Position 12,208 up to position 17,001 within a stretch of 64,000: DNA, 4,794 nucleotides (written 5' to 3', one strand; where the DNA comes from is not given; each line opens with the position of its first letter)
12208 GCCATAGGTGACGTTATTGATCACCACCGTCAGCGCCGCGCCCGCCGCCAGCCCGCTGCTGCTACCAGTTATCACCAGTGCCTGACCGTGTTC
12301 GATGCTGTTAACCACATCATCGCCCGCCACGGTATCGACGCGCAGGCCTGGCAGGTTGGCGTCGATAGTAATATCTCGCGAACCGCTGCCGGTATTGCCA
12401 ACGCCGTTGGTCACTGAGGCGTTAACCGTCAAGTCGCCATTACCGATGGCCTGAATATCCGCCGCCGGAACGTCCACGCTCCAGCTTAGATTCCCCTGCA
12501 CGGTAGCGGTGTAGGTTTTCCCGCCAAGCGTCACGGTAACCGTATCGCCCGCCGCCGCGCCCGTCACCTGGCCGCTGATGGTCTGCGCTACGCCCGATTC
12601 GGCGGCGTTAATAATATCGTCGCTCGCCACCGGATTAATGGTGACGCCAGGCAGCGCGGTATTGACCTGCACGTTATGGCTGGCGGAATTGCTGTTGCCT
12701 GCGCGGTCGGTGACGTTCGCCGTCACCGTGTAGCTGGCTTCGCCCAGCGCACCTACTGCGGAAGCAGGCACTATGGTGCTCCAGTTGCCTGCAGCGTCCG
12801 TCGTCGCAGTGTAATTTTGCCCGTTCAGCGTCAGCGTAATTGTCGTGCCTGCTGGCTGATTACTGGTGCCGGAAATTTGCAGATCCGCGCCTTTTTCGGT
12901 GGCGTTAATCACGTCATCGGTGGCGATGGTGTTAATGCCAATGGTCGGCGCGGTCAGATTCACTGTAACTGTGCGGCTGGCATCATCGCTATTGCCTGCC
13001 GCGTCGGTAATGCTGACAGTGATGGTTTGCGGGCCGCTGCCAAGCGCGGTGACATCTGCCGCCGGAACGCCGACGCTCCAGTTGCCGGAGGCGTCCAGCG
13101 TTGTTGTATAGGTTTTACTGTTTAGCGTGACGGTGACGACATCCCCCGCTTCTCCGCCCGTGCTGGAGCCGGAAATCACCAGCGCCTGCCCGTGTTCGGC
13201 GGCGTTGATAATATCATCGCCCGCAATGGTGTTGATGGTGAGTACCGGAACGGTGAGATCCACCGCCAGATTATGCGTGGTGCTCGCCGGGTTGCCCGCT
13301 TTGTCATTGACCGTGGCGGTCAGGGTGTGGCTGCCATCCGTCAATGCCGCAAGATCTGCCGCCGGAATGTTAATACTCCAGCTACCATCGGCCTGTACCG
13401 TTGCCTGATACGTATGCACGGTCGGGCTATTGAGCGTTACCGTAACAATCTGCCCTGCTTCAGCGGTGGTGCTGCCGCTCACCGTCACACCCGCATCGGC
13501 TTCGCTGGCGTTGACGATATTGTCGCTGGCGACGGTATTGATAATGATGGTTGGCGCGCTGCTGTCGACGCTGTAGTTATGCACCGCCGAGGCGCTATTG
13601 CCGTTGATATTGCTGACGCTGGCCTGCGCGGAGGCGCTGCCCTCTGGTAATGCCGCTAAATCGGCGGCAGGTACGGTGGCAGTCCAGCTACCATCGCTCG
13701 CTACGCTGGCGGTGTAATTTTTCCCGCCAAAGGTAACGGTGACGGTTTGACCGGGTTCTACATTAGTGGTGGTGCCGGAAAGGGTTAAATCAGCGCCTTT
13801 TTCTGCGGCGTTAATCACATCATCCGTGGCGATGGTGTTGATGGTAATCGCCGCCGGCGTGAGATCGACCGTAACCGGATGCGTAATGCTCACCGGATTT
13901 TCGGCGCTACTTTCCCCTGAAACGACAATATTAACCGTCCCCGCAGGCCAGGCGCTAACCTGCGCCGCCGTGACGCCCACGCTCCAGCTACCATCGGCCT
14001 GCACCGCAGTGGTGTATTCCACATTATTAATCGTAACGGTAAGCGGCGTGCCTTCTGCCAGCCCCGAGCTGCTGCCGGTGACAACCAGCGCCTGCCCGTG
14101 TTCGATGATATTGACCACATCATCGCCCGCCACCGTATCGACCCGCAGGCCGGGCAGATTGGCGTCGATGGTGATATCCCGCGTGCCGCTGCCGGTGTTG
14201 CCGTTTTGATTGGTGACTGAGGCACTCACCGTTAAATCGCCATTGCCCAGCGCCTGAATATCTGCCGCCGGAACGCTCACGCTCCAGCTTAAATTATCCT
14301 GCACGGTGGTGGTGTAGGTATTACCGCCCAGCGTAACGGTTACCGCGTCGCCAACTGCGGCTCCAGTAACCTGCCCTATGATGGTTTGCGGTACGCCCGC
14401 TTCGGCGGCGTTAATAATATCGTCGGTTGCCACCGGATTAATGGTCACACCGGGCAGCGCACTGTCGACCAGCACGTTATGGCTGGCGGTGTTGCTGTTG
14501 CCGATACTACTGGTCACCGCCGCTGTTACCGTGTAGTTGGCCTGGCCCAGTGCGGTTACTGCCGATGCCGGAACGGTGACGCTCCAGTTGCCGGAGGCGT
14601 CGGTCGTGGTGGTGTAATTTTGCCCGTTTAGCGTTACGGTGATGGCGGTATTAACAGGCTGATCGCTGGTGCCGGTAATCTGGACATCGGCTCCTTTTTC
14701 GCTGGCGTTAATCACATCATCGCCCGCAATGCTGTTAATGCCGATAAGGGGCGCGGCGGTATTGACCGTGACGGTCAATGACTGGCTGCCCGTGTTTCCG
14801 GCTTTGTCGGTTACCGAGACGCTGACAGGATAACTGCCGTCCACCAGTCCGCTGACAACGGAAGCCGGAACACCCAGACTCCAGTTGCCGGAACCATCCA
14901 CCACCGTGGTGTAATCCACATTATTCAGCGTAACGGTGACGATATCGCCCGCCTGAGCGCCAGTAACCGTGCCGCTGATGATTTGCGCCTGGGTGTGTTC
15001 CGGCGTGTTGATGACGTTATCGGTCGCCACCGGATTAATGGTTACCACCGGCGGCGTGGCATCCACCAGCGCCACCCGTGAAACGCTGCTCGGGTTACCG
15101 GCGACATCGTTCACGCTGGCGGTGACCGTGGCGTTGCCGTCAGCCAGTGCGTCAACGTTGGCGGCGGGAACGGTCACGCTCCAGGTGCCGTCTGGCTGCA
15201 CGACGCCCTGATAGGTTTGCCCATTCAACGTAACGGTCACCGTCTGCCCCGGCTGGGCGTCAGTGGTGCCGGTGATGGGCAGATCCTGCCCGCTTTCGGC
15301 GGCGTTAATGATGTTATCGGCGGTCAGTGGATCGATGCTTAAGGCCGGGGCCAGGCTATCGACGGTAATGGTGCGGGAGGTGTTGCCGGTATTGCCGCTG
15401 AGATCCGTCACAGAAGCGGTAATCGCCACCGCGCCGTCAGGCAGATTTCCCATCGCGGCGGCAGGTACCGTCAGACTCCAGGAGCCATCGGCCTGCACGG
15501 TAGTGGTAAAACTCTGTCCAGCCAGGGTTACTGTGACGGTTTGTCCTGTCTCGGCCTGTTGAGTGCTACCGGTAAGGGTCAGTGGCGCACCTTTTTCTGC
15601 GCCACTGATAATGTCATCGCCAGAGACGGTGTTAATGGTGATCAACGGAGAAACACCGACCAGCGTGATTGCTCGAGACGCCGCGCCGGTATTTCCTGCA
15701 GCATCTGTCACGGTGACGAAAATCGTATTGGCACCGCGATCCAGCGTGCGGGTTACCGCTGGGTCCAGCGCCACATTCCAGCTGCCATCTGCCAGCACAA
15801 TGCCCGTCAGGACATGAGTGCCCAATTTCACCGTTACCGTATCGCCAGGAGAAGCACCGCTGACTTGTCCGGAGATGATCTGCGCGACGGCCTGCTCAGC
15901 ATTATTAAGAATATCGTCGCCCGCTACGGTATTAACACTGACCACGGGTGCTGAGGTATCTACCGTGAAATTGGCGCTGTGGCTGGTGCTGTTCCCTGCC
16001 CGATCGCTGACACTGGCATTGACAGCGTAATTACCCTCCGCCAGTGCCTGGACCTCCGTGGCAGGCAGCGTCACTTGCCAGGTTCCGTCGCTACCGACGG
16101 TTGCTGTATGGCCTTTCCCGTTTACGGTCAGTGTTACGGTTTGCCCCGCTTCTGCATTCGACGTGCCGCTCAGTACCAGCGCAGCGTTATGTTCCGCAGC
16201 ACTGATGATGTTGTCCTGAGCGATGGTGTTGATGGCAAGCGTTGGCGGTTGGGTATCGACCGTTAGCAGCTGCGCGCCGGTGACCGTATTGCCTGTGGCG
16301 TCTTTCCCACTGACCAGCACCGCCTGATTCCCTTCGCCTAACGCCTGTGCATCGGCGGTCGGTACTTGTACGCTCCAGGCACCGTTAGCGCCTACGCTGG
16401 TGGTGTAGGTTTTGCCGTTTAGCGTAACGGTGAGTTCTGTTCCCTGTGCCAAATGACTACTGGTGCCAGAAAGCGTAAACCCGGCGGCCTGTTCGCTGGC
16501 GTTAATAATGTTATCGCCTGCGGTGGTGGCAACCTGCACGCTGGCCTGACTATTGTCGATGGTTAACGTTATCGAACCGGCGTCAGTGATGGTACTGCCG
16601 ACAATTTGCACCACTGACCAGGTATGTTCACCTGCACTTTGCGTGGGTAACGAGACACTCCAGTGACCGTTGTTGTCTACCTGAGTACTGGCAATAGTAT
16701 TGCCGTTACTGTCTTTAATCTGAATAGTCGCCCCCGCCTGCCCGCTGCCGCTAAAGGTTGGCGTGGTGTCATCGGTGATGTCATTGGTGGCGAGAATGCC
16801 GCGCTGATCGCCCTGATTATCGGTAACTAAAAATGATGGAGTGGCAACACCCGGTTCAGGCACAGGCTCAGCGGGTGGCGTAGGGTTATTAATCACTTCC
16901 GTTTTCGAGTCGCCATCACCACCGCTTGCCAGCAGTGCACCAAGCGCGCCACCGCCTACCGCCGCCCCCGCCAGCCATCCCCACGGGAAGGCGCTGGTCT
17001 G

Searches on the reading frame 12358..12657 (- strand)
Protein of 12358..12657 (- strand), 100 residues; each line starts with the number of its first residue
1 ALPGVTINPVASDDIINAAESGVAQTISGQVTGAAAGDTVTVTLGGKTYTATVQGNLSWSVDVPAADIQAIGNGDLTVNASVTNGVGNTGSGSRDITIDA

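Call 18: search_protein_families(library=pfam, proteins=[window:12358-12657:-], max_evalue=0.01)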
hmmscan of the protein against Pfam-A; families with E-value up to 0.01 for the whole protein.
seq(100 aa): 1 family
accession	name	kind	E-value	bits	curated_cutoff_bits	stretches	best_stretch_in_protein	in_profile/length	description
PF19077.6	Big_13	-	5e-05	24.2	27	1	34-99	35-101/102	Bacterial Ig-like domain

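Call 19: search_protein_families(library=ncbifam, proteins=[window:12358-12657:-], max_evalue=0.01)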
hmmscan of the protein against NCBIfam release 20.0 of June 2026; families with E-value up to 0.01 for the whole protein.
seq(100 aa): 3 families
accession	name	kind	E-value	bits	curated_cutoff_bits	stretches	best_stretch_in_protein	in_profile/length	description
NF033510.3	Ca_tandemer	repeat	3.2e-27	94.7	50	1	2-90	10-96/96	Ca2+-stabilized repeat-containing adhesin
NF012196.1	Ig_like_ice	domain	9.8e-18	64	50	1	5-70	29-100/108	Ig-like domain-containing protein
NF058597.1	CoaZ_rpt_PGGG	domain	0.00091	19.3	30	1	27-84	20-77/88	choice-of-anchor Z repeating domain-containing protein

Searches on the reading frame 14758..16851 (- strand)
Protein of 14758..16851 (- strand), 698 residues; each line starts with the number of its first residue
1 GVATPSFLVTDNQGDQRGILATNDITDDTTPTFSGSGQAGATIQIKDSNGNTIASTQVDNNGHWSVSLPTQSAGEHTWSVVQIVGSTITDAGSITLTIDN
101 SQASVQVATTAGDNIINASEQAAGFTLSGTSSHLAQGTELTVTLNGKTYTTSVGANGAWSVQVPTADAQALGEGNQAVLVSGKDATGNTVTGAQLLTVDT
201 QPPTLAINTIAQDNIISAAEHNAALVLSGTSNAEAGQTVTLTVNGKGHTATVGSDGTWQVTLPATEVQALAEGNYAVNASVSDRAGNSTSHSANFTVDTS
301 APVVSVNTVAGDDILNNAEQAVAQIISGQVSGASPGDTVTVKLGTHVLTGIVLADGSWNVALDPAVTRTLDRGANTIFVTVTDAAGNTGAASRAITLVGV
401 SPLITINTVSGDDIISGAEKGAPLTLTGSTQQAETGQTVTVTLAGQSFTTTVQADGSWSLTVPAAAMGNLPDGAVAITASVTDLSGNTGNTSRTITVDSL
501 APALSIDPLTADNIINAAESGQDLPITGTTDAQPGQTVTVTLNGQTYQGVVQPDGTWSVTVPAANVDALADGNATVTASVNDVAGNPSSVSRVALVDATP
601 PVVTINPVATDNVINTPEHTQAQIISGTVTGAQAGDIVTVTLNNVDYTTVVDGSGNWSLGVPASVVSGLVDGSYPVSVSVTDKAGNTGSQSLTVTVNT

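Call 61: search_solved_structures(query=window:14758-16851:-, max_evalue=0.001)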
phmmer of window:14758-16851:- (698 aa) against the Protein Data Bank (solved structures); distinct sequences matched with E-value up to 0.001: 4.
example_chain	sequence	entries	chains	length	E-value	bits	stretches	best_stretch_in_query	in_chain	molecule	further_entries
4p99_A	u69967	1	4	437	1.1e-56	195.9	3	103-341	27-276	MpAFP_RII tetra-tandemer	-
5irb_A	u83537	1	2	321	1.9e-31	112.5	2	503-695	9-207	RTX-adhesin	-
6xi3_AAA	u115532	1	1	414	1.3e-13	53.6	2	118-299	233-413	Large adhesion protein (Lap) involved in biofilm formation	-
4kdv_A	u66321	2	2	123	8.4e-11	44.3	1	102-199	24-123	Antifreeze protein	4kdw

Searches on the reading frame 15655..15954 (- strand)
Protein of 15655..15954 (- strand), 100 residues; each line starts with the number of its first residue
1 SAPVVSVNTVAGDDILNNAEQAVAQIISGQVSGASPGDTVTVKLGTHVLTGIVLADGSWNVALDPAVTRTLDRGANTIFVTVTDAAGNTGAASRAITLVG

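Call 18: search_protein_families(library=pfam, proteins=[window:15655-15954:-], max_evalue=0.01)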
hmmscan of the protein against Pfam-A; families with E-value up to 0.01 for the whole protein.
seq(100 aa): 3 families
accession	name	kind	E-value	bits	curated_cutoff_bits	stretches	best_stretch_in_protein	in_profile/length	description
PF17936.7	Big_6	-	7.7e-07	29.7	27.6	1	30-93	16-77/83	Bacterial Ig domain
PF19077.6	Big_13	-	1e-05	26.4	27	1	34-93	35-94/102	Bacterial Ig-like domain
PF09136.16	Glucodextran_B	-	0.00048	20.4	27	1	26-98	20-81/83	Glucodextranase, domain B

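Call 19: search_protein_families(library=ncbifam, proteins=[window:15655-15954:-], max_evalue=0.01)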
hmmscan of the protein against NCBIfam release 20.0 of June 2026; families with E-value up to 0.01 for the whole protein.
seq(100 aa): 3 families
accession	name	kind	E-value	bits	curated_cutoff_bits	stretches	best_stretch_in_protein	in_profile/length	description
NF033510.3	Ca_tandemer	repeat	6.4e-25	87.4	50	1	2-90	10-96/96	Ca2+-stabilized repeat-containing adhesin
NF012196.1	Ig_like_ice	domain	4e-12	45.9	50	1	5-64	29-94/108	Ig-like domain-containing protein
NF040520.1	Ig_like_BLP2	equivalog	0.0071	14.5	750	1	11-93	418-499/730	Ig-like repeat protein Blp2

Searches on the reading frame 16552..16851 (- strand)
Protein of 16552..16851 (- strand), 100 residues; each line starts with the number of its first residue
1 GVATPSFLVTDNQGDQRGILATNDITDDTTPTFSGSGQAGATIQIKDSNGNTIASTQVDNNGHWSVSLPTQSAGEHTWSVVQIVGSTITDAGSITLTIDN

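Call 18: search_protein_families(library=pfam, proteins=[window:16552-16851:-], max_evalue=0.01)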
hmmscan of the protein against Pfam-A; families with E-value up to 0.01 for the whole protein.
seq(100 aa): 6 families
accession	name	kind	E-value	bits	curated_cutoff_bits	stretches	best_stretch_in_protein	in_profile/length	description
PF17936.7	Big_6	-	6.1e-12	46.1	27.6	1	23-82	8-66/83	Bacterial Ig domain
PF19077.6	Big_13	-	3.1e-11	44.1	27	1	9-99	7-101/102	Bacterial Ig-like domain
PF13620.12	CarboxypepD_reg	-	0.00011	23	32.3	1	34-82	10-56/82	Carboxypeptidase regulatory-like domain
PF11974.14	bMG3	-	0.002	18.5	34.9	1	35-73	25-64/103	Bacterial alpha-2-macroglobulin MG3 domain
PF16640.11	Big_3_5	-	0.0032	18.4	35.5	1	31-79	14-66/88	Bacterial Ig-like domain (group 3)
PF13860.13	FlgD_ig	-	0.0071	16.7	27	0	31-62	12-48/79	FlgD Ig-like domain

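Call 19: search_protein_families(library=ncbifam, proteins=[window:16552-16851:-], max_evalue=0.01)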
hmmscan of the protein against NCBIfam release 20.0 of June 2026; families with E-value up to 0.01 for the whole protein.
seq(100 aa): 5 families
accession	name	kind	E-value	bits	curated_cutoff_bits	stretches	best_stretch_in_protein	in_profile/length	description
NF047714.1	adhesin_SiiEA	exception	7.1e-33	114.1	425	1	1-59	171-229/229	BapA-related adhesin SiiEA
NF040520.1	Ig_like_BLP2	equivalog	3.7e-11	41.9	750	1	8-83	517-592/730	Ig-like repeat protein Blp2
NF033510.3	Ca_tandemer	repeat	3.8e-08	33.6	50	1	9-81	15-87/96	Ca2+-stabilized repeat-containing adhesin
NF058648.1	ECF_sub_HI1622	equivalog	0.00019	21.5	100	1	33-77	33-77/180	NikL family nickel/cobalt ECF transporter subunit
NF058592.1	GxPGS_dom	subfamily_domain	0.0039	17.2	45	1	42-80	26-63/65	PGS family Ig-like domain-containing protein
